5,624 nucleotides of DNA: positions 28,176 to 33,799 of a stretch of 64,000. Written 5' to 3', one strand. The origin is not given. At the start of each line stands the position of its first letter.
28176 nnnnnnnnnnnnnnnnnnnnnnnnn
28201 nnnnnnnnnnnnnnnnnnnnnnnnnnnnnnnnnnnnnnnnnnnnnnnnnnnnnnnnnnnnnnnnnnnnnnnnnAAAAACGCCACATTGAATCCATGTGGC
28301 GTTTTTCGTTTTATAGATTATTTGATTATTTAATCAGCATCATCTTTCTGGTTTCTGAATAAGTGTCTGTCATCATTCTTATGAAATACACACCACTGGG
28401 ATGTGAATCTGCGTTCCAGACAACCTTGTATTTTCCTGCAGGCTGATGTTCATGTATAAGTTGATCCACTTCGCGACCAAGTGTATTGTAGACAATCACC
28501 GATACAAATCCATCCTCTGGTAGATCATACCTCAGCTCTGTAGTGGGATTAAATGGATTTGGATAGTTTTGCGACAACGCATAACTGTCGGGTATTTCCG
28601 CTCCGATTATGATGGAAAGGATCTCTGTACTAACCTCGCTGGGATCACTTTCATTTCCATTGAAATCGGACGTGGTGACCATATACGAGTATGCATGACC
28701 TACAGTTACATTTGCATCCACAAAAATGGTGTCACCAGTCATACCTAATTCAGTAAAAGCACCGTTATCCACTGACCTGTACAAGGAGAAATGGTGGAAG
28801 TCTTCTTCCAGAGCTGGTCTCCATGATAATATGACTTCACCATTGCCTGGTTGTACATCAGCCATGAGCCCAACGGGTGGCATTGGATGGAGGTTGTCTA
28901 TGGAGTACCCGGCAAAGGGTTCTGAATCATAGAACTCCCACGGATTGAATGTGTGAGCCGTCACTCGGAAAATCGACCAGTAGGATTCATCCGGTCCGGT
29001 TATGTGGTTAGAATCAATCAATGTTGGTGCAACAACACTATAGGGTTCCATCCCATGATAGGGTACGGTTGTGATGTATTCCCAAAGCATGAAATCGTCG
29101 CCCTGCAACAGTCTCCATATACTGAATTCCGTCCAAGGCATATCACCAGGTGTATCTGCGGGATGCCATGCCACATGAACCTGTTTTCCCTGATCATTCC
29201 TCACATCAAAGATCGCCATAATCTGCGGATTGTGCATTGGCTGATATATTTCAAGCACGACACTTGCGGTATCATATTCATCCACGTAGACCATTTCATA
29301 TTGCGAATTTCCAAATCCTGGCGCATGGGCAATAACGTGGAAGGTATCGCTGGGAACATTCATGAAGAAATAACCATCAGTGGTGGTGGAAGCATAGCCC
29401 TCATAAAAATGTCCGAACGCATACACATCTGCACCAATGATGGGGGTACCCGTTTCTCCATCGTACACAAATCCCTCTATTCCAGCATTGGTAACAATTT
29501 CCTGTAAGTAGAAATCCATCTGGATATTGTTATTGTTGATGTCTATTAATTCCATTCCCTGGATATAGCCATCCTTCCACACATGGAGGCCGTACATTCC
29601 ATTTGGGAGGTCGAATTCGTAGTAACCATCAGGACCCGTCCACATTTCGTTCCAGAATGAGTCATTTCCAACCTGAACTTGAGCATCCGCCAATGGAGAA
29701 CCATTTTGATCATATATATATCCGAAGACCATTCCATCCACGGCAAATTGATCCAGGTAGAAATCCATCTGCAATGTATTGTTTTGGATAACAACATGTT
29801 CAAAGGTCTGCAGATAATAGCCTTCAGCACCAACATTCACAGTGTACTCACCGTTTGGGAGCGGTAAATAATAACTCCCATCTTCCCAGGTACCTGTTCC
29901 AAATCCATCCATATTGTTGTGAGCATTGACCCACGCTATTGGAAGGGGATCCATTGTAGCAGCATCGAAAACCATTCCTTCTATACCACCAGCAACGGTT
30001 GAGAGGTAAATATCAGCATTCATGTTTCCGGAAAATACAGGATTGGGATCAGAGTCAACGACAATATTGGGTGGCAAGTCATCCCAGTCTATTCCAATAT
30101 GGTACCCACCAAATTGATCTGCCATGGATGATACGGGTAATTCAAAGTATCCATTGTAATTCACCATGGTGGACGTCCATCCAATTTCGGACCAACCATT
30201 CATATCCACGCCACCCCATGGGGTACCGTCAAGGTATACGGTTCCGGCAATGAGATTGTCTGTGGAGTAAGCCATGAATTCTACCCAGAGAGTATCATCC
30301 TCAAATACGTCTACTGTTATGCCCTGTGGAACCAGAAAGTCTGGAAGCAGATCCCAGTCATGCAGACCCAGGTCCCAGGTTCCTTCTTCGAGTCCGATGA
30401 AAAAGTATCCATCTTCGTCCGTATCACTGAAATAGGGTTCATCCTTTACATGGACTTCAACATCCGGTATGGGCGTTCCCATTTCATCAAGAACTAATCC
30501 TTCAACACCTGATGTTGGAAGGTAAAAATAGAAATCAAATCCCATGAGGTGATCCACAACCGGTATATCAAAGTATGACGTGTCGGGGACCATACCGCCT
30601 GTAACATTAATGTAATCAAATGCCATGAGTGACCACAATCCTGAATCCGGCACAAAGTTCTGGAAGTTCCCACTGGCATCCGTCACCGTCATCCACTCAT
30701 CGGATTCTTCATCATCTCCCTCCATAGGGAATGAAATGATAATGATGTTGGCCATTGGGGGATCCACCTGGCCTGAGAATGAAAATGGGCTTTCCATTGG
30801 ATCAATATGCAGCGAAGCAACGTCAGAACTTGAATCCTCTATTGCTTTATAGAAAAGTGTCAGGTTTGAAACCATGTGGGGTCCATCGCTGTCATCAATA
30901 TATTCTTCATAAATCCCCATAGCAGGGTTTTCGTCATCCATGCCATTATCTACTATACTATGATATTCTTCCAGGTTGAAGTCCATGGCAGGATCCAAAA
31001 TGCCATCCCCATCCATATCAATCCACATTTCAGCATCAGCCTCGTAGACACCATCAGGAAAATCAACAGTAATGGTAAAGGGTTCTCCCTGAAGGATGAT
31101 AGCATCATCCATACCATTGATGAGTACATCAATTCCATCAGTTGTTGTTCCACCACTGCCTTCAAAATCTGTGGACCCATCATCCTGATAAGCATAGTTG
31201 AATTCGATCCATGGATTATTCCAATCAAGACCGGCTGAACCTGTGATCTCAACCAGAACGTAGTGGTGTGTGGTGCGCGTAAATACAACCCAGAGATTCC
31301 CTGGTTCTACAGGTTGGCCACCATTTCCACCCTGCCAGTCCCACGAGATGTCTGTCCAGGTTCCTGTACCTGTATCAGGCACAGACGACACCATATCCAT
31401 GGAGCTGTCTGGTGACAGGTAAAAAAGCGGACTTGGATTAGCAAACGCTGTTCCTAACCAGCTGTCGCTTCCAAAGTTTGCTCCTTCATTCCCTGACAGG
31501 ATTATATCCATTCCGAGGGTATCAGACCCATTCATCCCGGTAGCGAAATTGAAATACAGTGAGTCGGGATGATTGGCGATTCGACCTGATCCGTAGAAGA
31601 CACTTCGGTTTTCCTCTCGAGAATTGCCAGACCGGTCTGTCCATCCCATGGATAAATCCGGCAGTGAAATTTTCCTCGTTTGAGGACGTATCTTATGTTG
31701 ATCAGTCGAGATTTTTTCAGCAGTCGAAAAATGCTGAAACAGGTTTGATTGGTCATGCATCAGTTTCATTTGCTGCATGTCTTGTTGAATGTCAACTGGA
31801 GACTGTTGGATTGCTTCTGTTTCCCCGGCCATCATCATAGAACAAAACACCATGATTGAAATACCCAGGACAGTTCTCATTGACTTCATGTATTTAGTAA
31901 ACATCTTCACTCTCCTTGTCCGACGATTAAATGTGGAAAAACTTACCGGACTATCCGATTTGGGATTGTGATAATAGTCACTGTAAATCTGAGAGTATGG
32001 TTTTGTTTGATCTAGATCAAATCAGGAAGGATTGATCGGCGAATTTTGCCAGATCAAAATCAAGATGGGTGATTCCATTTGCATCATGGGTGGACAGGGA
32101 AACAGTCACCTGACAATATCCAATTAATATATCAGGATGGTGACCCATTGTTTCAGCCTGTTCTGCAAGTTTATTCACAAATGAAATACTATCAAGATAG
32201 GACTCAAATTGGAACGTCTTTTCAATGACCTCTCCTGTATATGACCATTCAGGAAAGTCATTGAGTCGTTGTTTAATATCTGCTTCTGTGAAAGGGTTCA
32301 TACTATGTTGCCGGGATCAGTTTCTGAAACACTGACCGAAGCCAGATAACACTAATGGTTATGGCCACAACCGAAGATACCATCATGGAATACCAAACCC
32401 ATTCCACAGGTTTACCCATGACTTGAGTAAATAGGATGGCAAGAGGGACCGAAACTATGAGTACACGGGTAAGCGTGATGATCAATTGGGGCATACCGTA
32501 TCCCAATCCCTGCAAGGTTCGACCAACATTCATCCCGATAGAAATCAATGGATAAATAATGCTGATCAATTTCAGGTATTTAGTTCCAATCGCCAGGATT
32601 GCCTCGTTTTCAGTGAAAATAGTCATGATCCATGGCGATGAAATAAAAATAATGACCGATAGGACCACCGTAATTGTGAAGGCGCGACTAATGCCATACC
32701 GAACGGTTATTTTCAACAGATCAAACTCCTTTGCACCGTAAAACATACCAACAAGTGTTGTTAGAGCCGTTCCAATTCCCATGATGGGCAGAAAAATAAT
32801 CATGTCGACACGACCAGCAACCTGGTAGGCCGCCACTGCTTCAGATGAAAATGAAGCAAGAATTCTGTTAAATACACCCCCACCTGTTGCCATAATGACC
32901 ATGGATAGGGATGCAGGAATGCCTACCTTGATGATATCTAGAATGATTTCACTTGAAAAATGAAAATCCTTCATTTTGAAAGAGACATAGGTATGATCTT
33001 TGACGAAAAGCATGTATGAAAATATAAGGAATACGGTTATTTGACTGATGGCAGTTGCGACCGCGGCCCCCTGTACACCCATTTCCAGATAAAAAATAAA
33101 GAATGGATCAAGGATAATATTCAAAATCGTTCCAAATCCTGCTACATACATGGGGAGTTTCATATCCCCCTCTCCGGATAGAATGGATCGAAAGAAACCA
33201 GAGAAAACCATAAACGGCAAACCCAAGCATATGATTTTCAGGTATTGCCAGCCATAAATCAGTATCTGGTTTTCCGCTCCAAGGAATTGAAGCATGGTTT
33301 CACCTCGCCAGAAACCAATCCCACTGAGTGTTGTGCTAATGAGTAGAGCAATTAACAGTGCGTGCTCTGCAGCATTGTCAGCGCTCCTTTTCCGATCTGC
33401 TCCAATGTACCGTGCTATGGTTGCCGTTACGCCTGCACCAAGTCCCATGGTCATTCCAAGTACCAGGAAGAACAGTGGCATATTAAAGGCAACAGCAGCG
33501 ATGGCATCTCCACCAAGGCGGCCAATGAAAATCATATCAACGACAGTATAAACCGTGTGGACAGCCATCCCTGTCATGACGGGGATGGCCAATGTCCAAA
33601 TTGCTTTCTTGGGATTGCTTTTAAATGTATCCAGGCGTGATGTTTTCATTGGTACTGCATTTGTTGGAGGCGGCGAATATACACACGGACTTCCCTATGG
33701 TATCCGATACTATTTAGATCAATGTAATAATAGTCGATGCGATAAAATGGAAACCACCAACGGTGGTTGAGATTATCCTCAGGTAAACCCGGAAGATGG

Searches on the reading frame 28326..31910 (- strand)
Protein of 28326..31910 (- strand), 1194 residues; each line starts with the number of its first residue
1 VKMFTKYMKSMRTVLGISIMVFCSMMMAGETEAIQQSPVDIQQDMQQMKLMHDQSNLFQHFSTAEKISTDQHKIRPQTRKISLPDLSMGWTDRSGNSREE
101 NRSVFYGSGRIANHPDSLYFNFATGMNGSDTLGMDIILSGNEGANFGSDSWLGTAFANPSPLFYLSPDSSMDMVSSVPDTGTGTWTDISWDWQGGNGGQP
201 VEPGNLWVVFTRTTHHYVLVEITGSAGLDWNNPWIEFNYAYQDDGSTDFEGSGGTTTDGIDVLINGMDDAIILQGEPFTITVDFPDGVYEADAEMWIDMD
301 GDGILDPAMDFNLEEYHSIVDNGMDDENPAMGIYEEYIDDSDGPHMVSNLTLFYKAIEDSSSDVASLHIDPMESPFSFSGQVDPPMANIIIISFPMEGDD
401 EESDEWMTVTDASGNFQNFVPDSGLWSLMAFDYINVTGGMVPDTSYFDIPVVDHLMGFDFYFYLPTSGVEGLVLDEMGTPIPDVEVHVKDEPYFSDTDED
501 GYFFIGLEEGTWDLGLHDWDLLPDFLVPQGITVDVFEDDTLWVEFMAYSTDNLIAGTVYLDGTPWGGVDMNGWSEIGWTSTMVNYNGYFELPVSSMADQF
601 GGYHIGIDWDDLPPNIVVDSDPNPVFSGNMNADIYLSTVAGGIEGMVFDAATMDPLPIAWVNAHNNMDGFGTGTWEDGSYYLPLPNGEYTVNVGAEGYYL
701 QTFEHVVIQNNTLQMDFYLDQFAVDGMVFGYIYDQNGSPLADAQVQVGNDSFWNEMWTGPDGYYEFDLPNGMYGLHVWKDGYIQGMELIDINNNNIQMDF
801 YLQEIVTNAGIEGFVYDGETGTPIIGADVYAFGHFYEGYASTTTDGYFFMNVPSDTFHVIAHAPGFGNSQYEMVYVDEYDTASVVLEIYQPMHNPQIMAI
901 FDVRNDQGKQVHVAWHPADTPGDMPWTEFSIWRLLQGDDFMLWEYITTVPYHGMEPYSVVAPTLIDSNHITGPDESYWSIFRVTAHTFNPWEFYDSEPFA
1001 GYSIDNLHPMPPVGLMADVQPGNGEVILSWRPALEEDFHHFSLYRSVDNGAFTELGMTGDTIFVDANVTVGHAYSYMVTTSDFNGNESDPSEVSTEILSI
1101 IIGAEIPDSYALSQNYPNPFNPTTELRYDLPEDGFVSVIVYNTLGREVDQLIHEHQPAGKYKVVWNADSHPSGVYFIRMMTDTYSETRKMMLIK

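Call 12: search_protein_families(library=pfam, proteins=[window:28326-31910:-], max_evalue=0.001)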
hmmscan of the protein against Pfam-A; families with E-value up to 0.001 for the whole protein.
window:28326-31910:- (1194 aa): 6 families
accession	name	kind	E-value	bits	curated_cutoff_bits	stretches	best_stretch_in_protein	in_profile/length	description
PF13620.12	CarboxypepD_reg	-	1.9e-39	134.3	32.3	3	643-719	2-81/82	Carboxypeptidase regulatory-like domain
PF13715.12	CarbopepD_reg_2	-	3.1e-25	88.4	32.2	1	643-721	1-78/88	CarboxypepD_reg-like domain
PF18962.6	Por_Secre_tail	-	5e-07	30.4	27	1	1116-1191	2-74/75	Secretion system C-terminal sorting domain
PF15976.11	CooC_C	-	0.00026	21.4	29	0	728-782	19-69/93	CS1-pili formation C-terminal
PF25020.1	TTR_TEN1-4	-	0.00047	20.5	27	0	819-850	16-47/86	Teneurin TTR-like domain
PF20598.4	DUF6795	-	0.00075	20.2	27.4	0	470-539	2-72/103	Domain of unknown function (DUF6795)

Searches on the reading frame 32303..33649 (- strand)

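Call 12: search_protein_families(library=pfam, proteins=[window:32303-33649:-], max_evalue=0.001)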
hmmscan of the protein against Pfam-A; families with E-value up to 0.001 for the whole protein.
window:32303-33649:- (448 aa): 2 families
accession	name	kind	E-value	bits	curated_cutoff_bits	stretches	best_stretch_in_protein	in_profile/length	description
PF01554.23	MatE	-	9.3e-63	211.2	24.9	2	23-182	1-160/161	MatE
PF03631.20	Virul_fac_BrkB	-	0.00023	21.3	33.7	1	97-214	123-241/259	Virulence factor BrkB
